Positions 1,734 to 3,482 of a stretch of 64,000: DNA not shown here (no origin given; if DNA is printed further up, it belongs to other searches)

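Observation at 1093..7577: DUF92 / B12-radical-SAM / GGR-like reductase / flavin reductase / methyltransferase / SRPBCC / KAS operon: uncharacterised lipid or polyketide-tailoring cluster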

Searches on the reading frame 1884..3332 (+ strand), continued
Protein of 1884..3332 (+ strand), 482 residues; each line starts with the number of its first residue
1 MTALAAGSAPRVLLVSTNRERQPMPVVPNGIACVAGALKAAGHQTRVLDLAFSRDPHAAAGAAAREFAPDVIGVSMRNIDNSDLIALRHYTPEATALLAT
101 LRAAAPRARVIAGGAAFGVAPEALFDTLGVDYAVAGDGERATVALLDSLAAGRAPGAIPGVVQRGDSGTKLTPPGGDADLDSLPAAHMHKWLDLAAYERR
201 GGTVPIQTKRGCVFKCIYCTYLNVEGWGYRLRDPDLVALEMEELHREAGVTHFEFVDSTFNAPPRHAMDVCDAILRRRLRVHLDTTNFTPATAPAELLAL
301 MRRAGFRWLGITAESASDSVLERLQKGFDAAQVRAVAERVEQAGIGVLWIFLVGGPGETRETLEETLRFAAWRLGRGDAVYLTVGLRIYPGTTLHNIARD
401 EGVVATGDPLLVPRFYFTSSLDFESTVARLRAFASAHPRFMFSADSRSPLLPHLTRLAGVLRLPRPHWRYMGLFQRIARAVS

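Call 26: search_protein_families(library=ncbifam, proteins=[L077:8502-9929:+, L065:10007-11434:+, L062:9998-11392:+, L063:9998-11425:+, L002:14476-15726:+, L002:11431-12717:+, L002:9199-9990:+, L002:13929-14471:+, L065:11377-12498:+, L062:12452-13801:+], max_evalue=1e-10)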
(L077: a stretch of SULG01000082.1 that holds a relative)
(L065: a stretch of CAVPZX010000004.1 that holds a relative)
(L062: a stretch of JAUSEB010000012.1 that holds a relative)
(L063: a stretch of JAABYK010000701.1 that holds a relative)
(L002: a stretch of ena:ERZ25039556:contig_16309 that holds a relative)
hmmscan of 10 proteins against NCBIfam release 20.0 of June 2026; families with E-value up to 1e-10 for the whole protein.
L077:8502-9929:+ (475 aa): 18 families
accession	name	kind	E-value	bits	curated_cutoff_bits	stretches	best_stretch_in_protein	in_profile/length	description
TIGR04072.2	rSAM_ladder_B12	equivalog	6.2e-98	328.3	360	1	3-450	2-434/443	lipid biosynthesis B12-binding/radical SAM protein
TIGR04385.1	B12_rSAM_cofa1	equivalog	7.7e-50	170.4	450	1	17-407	18-413/438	B12 lower ligand biosynthesis radical SAM protein BzaD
TIGR04428.1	B12_rSAM_trp_MT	equivalog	1.8e-33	115.7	500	2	195-386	218-421/558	tryptophan 2-C-methyltransferase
TIGR04013.1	B12_SAM_MJ_1487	hypoth_equivalog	4.5e-24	85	251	1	83-245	57-203/382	TIGR04013 family B12-binding domain/radical SAM domain-containing protein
TIGR04479.1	bcpD_PhpK_rSAM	subfamily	1.3e-22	79.9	600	1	113-361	164-408/504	PhpK family radical SAM P-methyltransferase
TIGR03471.1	HpnJ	equivalog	1.6e-22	80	577.6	1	95-402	95-402/472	hopanoid biosynthesis associated radical SAM protein HpnJ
TIGR02026.1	BchE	equivalog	5e-22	78.4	481.35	1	19-358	22-361/497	magnesium-protoporphyrin IX monomethyl ester anaerobic oxidative cyclase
TIGR04014.1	B12_SAM_MJ_0865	equivalog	3e-21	75.7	360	1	85-387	57-358/434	methyl-coenzyme M reductase glutamine C-methyltransferase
TIGR04367.1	HpnR_B12_rSAM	equivalog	3.4e-17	62.1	650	1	18-383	21-369/490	hopanoid C-3 methylase HpnR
NF033070.1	rSAM_AprD4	equivalog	4.2e-17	62.2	500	1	189-393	192-396/456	AprD4 family radical SAM diol-dehydratase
TIGR03975.1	rSAM_ocin_1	subfamily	2.6e-15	55.9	281.85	1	96-351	156-419/606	RiPP maturation radical SAM C-methyltransferase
NF045585.1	rSAM_slr0320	equivalog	2.2e-14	52.9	775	1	54-394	97-444/511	photosystem II high light acclimation radical SAM protein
TIGR04295.1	B12_rSAM_oligo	hypoth_equivalog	3.6e-14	52.3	400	1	16-315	22-314/422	TIGR04295 family B12-binding domain-containing radical SAM protein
NF040546.1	rSAM_CUAEP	equivalog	4e-13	48.9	500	1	98-381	77-362/468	CUAEP/CCAEP-tail radical SAM (seleno)protein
NF050148.1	rSAM_ApyD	equivalog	7.3e-13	47.8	750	1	99-368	105-373/645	RiPP biosynthesis radical SAM protein ApyD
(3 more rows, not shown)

L065:10007-11434:+ (475 aa): 13 families
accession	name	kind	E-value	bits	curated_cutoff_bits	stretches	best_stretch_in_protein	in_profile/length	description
TIGR04072.2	rSAM_ladder_B12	equivalog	6.2e-91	305.2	360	1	3-429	2-413/443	lipid biosynthesis B12-binding/radical SAM protein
TIGR04385.1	B12_rSAM_cofa1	equivalog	5e-47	161.1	450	1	17-406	18-412/438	B12 lower ligand biosynthesis radical SAM protein BzaD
TIGR04428.1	B12_rSAM_trp_MT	equivalog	2.1e-37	128.7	500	2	6-153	3-151/558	tryptophan 2-C-methyltransferase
TIGR04479.1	bcpD_PhpK_rSAM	subfamily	3.2e-23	81.9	600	1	84-359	126-406/504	PhpK family radical SAM P-methyltransferase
TIGR03471.1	HpnJ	equivalog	2.5e-22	79.4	577.6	1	97-396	97-396/472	hopanoid biosynthesis associated radical SAM protein HpnJ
TIGR04013.1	B12_SAM_MJ_1487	hypoth_equivalog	3.9e-19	68.8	251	1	76-245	47-203/382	TIGR04013 family B12-binding domain/radical SAM domain-containing protein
NF033070.1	rSAM_AprD4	equivalog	1.6e-16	60.2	500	1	195-393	198-396/456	AprD4 family radical SAM diol-dehydratase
TIGR04014.1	B12_SAM_MJ_0865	equivalog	2e-16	59.8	360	1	83-386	55-357/434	methyl-coenzyme M reductase glutamine C-methyltransferase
TIGR02026.1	BchE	equivalog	1.4e-15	57.1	481.35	1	16-359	19-362/497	magnesium-protoporphyrin IX monomethyl ester anaerobic oxidative cyclase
TIGR03975.1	rSAM_ocin_1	subfamily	1.4e-15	56.8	281.85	1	92-356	151-424/606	RiPP maturation radical SAM C-methyltransferase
NF045585.1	rSAM_slr0320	equivalog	3.2e-14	52.3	775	1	90-359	131-406/511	photosystem II high light acclimation radical SAM protein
TIGR04367.1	HpnR_B12_rSAM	equivalog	3.6e-13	48.9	650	1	17-294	20-285/490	hopanoid C-3 methylase HpnR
NF050148.1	rSAM_ApyD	equivalog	2e-12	46.3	750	1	24-365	30-369/645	RiPP biosynthesis radical SAM protein ApyD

L062:9998-11392:+ (464 aa): 15 families
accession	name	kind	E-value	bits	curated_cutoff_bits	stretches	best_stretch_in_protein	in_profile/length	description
TIGR04072.2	rSAM_ladder_B12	equivalog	2.4e-103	346.2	360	1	2-434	1-431/443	lipid biosynthesis B12-binding/radical SAM protein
TIGR04385.1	B12_rSAM_cofa1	equivalog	8.8e-50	170.2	450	1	17-394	18-413/438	B12 lower ligand biosynthesis radical SAM protein BzaD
TIGR04428.1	B12_rSAM_trp_MT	equivalog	6.1e-31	107.4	500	2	183-376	219-422/558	tryptophan 2-C-methyltransferase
TIGR04479.1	bcpD_PhpK_rSAM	subfamily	9e-30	103.5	600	1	85-349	127-408/504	PhpK family radical SAM P-methyltransferase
TIGR04013.1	B12_SAM_MJ_1487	hypoth_equivalog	5.3e-28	97.9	251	1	84-353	58-336/382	TIGR04013 family B12-binding domain/radical SAM domain-containing protein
TIGR03471.1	HpnJ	equivalog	2.9e-23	82.5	577.6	1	154-381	166-393/472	hopanoid biosynthesis associated radical SAM protein HpnJ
TIGR04367.1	HpnR_B12_rSAM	equivalog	3.2e-23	82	650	1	19-374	22-372/490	hopanoid C-3 methylase HpnR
TIGR02026.1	BchE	equivalog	1.9e-20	73.2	481.35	1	18-347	21-362/497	magnesium-protoporphyrin IX monomethyl ester anaerobic oxidative cyclase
TIGR03975.1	rSAM_ocin_1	subfamily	9.7e-18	64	281.85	1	97-348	157-428/606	RiPP maturation radical SAM C-methyltransferase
TIGR04014.1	B12_SAM_MJ_0865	equivalog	1.2e-17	63.8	360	1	83-352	55-338/434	methyl-coenzyme M reductase glutamine C-methyltransferase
NF045585.1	rSAM_slr0320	equivalog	1.1e-16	60.5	775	1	93-386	134-448/511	photosystem II high light acclimation radical SAM protein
NF050148.1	rSAM_ApyD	equivalog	1.2e-13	50.4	750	1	20-355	26-371/645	RiPP biosynthesis radical SAM protein ApyD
TIGR04295.1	B12_rSAM_oligo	hypoth_equivalog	1.8e-13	50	400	0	183-295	203-306/422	TIGR04295 family B12-binding domain-containing radical SAM protein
NF038361.1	rSAM_Sden_1168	equivalog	5.8e-12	44.9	575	0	178-378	280-476/560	Sden_1168 family B12-binding radical SAM P-methyltransferase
NF033070.1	rSAM_AprD4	equivalog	9.7e-11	41.2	500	0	183-381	199-396/456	AprD4 family radical SAM diol-dehydratase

L063:9998-11425:+ (475 aa): 19 families
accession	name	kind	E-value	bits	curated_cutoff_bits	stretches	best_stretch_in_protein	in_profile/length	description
TIGR04072.2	rSAM_ladder_B12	equivalog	2.6e-97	326.3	360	1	2-427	1-410/443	lipid biosynthesis B12-binding/radical SAM protein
TIGR04385.1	B12_rSAM_cofa1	equivalog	1.8e-63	215.3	450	1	18-420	19-424/438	B12 lower ligand biosynthesis radical SAM protein BzaD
TIGR04479.1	bcpD_PhpK_rSAM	subfamily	7.8e-41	140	600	1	22-366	75-411/504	PhpK family radical SAM P-methyltransferase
TIGR04428.1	B12_rSAM_trp_MT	equivalog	5e-39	134.1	500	2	3-159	2-157/558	tryptophan 2-C-methyltransferase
TIGR03471.1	HpnJ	equivalog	3.5e-30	105.3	577.6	1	85-400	85-398/472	hopanoid biosynthesis associated radical SAM protein HpnJ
TIGR04014.1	B12_SAM_MJ_0865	equivalog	8.8e-29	100.5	360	1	84-393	56-362/434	methyl-coenzyme M reductase glutamine C-methyltransferase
TIGR02026.1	BchE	equivalog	1.4e-27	96.8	481.35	1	16-368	19-369/497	magnesium-protoporphyrin IX monomethyl ester anaerobic oxidative cyclase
TIGR04013.1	B12_SAM_MJ_1487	hypoth_equivalog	6.7e-27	94.3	251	1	83-246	54-202/382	TIGR04013 family B12-binding domain/radical SAM domain-containing protein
TIGR03975.1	rSAM_ocin_1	subfamily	2e-25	89.4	281.85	1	96-361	156-427/606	RiPP maturation radical SAM C-methyltransferase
NF045585.1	rSAM_slr0320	equivalog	1.3e-23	83.3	775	1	94-360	135-405/511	photosystem II high light acclimation radical SAM protein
TIGR04367.1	HpnR_B12_rSAM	equivalog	5.3e-21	74.7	650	1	18-330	21-319/490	hopanoid C-3 methylase HpnR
NF038361.1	rSAM_Sden_1168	equivalog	1.7e-18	66.5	575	1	17-391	83-476/560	Sden_1168 family B12-binding radical SAM P-methyltransferase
NF050148.1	rSAM_ApyD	equivalog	3.1e-18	65.5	750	1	90-365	96-367/645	RiPP biosynthesis radical SAM protein ApyD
TIGR04190.1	B12_SAM_Ta0216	equivalog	2.8e-17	62.5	500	1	15-363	33-393/554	TIGR04190 family B12-binding domain/radical SAM domain protein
TIGR04295.1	B12_rSAM_oligo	hypoth_equivalog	9.8e-17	60.7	400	1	18-381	24-374/422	TIGR04295 family B12-binding domain-containing radical SAM protein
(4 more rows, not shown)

L002:14476-15726:+ (416 aa): 19 families
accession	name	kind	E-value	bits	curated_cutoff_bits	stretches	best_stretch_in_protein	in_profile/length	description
TIGR03150.1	fabF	equivalog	5.9e-156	519.2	493.75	1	7-413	1-407/407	beta-ketoacyl-ACP synthase II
NF005589.0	PRK07314.1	subfamily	6.9e-153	509.2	387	1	5-414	2-411/413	beta-ketoacyl-ACP synthase II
NF006274.0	PRK08439.1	equivalog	1.4e-122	409.4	621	1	7-414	2-405/406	beta-ketoacyl-ACP synthase II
NF004970.0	PRK06333.1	subfamily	1.9e-121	405.9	525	1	6-414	3-421/424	beta-ketoacyl-ACP synthase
NF006434.0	PRK08722.1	equivalog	9.5e-113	377.2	759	1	6-414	3-413/414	beta-ketoacyl-ACP synthase II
NF006587.0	PRK09116.1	equivalog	9.9e-100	334.1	470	1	7-415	2-407/408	beta-ketoacyl-ACP synthase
NF005076.0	PRK06501.1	equivalog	6e-87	292.3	629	1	9-415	13-423/425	beta-ketoacyl-ACP synthase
NF005916.1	PRK07910.1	equivalog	1.7e-82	277.6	560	1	7-414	12-417/418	KasA/KasB family beta-ketoacyl-ACP synthase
NF005935.0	PRK07967.1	equivalog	5.4e-80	269.2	630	1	7-415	2-404/406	beta-ketoacyl-ACP synthase I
NF006618.0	PRK09185.1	subfamily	2.1e-70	237.8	407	1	7-415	3-393/394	beta-ketoacyl-ACP synthase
NF004618.0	PRK05952.1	equivalog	4.9e-68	229.8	455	1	8-415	3-383/384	beta-ketoacyl-ACP synthase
NF005490.0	PRK07103.1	equivalog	3.6e-67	227.2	445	1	7-415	4-413/414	polyketide beta-ketoacyl:acyl carrier protein synthase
NF058662.1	cispenta_AmcF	equivalog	1.3e-65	221.8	325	1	9-413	2-368/369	cispentacin biosynthesis acyltransferase subunit AmcF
NF045894.1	PKS_plus_SDR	equivalog_domain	2.1e-31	108.5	1740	1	88-381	101-385/1515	type I polyketide synthase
NF040607.1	mycolic_Pks13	equivalog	5.5e-30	103.6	2100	1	149-413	253-524/1680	polyketide synthase Pks13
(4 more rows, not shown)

L002:11431-12717:+ (428 aa): 30 families (the best 25 are shown)
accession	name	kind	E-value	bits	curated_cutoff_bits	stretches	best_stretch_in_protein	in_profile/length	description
TIGR02032.1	GG-red-SF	subfamily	3.5e-45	154.9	158.8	1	11-320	2-292/297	geranylgeranyl reductase family protein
NF049967.1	QhpG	equivalog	4.5e-30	104.9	240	1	12-356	1-315/423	flavin-dependent monooxygenase QhpG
NF004829.0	PRK06183.1-3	subfamily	4.3e-27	95.1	390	1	4-187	3-187/520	bifunctional 3-(3-hydroxy-phenyl)propionate/3-hydroxycinnamic acid hydroxylase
TIGR02023.1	BchP-ChlP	subfamily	1.2e-25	90.4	343.3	1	11-186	2-166/388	geranylgeranyl diphosphate reductase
NF045655.1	MkRedMenJ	equivalog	1.6e-23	83.3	700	1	8-398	3-378/406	menaquinone reductase MenJ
NF033113.0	halo_ClmS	equivalog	1.9e-23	82.8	900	1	9-352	2-346/570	chloramphenicol-biosynthetic FADH2-dependent halogenase CmlS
NF041160.1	DGGPL_Thplmales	equivalog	2.1e-22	79.6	780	1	10-362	4-350/396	digeranylgeranylglycerophospholipid reductase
NF005313.0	PRK06847.1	subfamily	3.3e-21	75.7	372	1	10-348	5-333/375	hypothetical protein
NF004832.0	PRK06184.1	subfamily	3.5e-19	69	476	1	7-184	4-180/506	hypothetical protein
TIGR01988.1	Ubi-OHases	subfamily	4.2e-19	68.7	224.65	1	11-350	1-337/387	ubiquinone biosynthesis hydroxylase, UbiH/UbiF/VisC/COQ6 family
NF004834.1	PRK06185.1-3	subfamily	1.2e-18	67.1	500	1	6-378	4-369/420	FAD-dependent oxidoreductase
NF005452.0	PRK07045.1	equivalog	1.3e-18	67.1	397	1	9-349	5-341/388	putative monooxygenase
NF006593.0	PRK09126.1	equivalog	8.4e-18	64.4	420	0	152-354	146-344/393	5-demethoxyubiquinol-8 5-hydroxylase UbiM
NF046068.1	AkvoneHdxseDnrF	equivalog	1.1e-17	64.1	650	1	12-189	1-184/439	aklavinone 12-hydroxylase DnrF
NF033145.1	rif_monoox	equivalog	2.1e-17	63.2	800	1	11-311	2-289/472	rifampin monooxygenase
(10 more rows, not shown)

L002:9199-9990:+ (263 aa): 1 family
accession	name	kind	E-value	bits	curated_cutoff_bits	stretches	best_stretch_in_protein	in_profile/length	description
TIGR00297.1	TIGR00297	hypoth_equivalog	9e-31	107.4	205.85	1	9-210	8-212/237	TIGR00297 family protein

L002:13929-14471:+ (180 aa): 0 families

L065:11377-12498:+ (373 aa): 6 families
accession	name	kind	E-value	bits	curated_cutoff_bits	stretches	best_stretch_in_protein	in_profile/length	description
NF042429.2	DHPHCoAsyn_DpgA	equivalog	2.5e-51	174.6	425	1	29-368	1-346/350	3,5-dihydroxyphenylacetyl-CoA synthase DpgA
NF006829.0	PRK09352.1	subfamily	5.9e-25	87.9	249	1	98-371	47-320/322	beta-ketoacyl-ACP synthase 3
TIGR00747.1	fabH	subfamily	6.9e-25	87.8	292.1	1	96-371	43-321/322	beta-ketoacyl-ACP synthase III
NF005541.0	PRK07204.1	equivalog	2.6e-16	59.9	402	1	107-370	55-327/329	beta-ketoacyl-ACP synthase III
NF005703.0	PRK07515.1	equivalog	1.7e-15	56.8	304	1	104-372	96-372/373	beta-ketoacyl-ACP synthase III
NF004623.0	PRK05963.1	equivalog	1e-12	48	437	1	106-371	56-327/328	beta-ketoacyl-ACP synthase III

L062:12452-13801:+ (449 aa): 19 families
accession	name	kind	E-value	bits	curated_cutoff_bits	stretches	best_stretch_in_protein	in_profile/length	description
TIGR03150.1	fabF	equivalog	4.8e-162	539.3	493.75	1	39-444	1-406/407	beta-ketoacyl-ACP synthase II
NF005589.0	PRK07314.1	subfamily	1.9e-156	521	387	1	37-447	2-412/413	beta-ketoacyl-ACP synthase II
NF004970.0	PRK06333.1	subfamily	2.5e-129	431.9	525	1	37-447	2-422/424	beta-ketoacyl-ACP synthase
NF006274.0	PRK08439.1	equivalog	8.3e-124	413.5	621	1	39-444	2-403/406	beta-ketoacyl-ACP synthase II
NF006434.0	PRK08722.1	equivalog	1.4e-116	389.8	759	1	38-445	3-412/414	beta-ketoacyl-ACP synthase II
NF006587.0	PRK09116.1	equivalog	3.9e-95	319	470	1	39-447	2-407/408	beta-ketoacyl-ACP synthase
NF005076.0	PRK06501.1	equivalog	4.9e-94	315.6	629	1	41-446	13-422/425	beta-ketoacyl-ACP synthase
NF005935.0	PRK07967.1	equivalog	1.8e-92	310.3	630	1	39-447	2-404/406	beta-ketoacyl-ACP synthase I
NF005916.1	PRK07910.1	equivalog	2.4e-90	303.5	560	1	41-447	14-418/418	KasA/KasB family beta-ketoacyl-ACP synthase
NF005490.0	PRK07103.1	equivalog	1.2e-78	265.1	445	1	38-446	3-412/414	polyketide beta-ketoacyl:acyl carrier protein synthase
NF004618.0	PRK05952.1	equivalog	2.4e-76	257.1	455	1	41-446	4-382/384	beta-ketoacyl-ACP synthase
NF006618.0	PRK09185.1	subfamily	1.3e-75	254.9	407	1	41-446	5-392/394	beta-ketoacyl-ACP synthase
NF058662.1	cispenta_AmcF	equivalog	3.7e-66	223.6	325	1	196-444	126-367/369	cispentacin biosynthesis acyltransferase subunit AmcF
NF040607.1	mycolic_Pks13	equivalog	1.8e-33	115.2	2100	1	134-446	213-525/1680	polyketide synthase Pks13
NF045894.1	PKS_plus_SDR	equivalog_domain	9.4e-33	113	1740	1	120-444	101-424/1515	type I polyketide synthase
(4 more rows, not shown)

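Call 34: search_solved_structures(query=window:1884-3329:+, max_evalue=0.001)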
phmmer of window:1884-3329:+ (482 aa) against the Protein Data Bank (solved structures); distinct sequences matched with E-value up to 0.001: 4.
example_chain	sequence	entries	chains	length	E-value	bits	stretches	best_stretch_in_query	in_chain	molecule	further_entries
6wte_A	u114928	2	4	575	3.4e-30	108.4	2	12-175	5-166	B12-binding domain-containing protein | Tryptophan-C2-methyltransferase containing B12-binding domain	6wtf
9ccb_A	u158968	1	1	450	1.3e-13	53.7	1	110-395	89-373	Radical SAM core domain-containing protein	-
6fd2_B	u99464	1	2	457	1.2e-12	50.6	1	171-404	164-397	Putative apramycin biosynthetic oxidoreductase 4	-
9n1b_A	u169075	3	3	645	0.00086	21.4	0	97-261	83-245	Radical SAM protein | Radical SAM enzyme CysS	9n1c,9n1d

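Call 35: search_solved_structures(query=L002:11431-12717:+, max_evalue=0.00001)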
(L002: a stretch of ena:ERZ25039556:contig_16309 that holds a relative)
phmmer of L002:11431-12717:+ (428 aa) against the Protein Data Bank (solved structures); distinct sequences matched with E-value up to 0.00001: 51.
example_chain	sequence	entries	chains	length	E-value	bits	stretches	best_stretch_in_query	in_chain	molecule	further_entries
8zop_A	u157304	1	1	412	1.8e-26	96.3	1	8-349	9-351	Halogenase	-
3e1t_A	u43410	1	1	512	2.3e-23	86.1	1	10-332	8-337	Halogenase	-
3i3l_A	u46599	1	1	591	6.8e-21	77.9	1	3-353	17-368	Alkylhalidase CmlS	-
3oz2_A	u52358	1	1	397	2.6e-19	72.7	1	10-355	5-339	Digeranylgeranylglycerophospholipid reductase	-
2x3n_A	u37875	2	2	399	2.3e-16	63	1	9-344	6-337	PROBABLE FAD-DEPENDENT MONOOXYGENASE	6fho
6sw2_A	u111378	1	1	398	2.4e-16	62.9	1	9-344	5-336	Probable FAD-dependent monooxygenase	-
6sw1_A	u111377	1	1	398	4.2e-16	62.1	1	9-344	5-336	Probable FAD-dependent monooxygenase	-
5buk_A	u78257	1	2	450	1e-15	60.8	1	9-335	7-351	FADH2-dependent halogenase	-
3nix_A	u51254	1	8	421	1.3e-15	60.5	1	9-329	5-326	Flavoprotein/dehydrogenase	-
5bul_A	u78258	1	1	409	5.2e-15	58.5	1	9-326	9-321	flavin-dependent halogenase triple mutant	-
3ihg_A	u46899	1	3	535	7.9e-15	57.9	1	8-205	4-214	RdmE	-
5bva_A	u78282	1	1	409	1.8e-14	56.7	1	9-325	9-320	flavin-dependent halogenase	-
5dbj_E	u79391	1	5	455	2.9e-14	56.1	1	9-184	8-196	FADH2-dependent halogenase PltA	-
7fco_A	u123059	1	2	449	1.6e-13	53.7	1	10-181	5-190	ChlB4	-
5vqb_A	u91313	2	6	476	2.6e-12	49.6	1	11-316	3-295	Rifampin monooxygenase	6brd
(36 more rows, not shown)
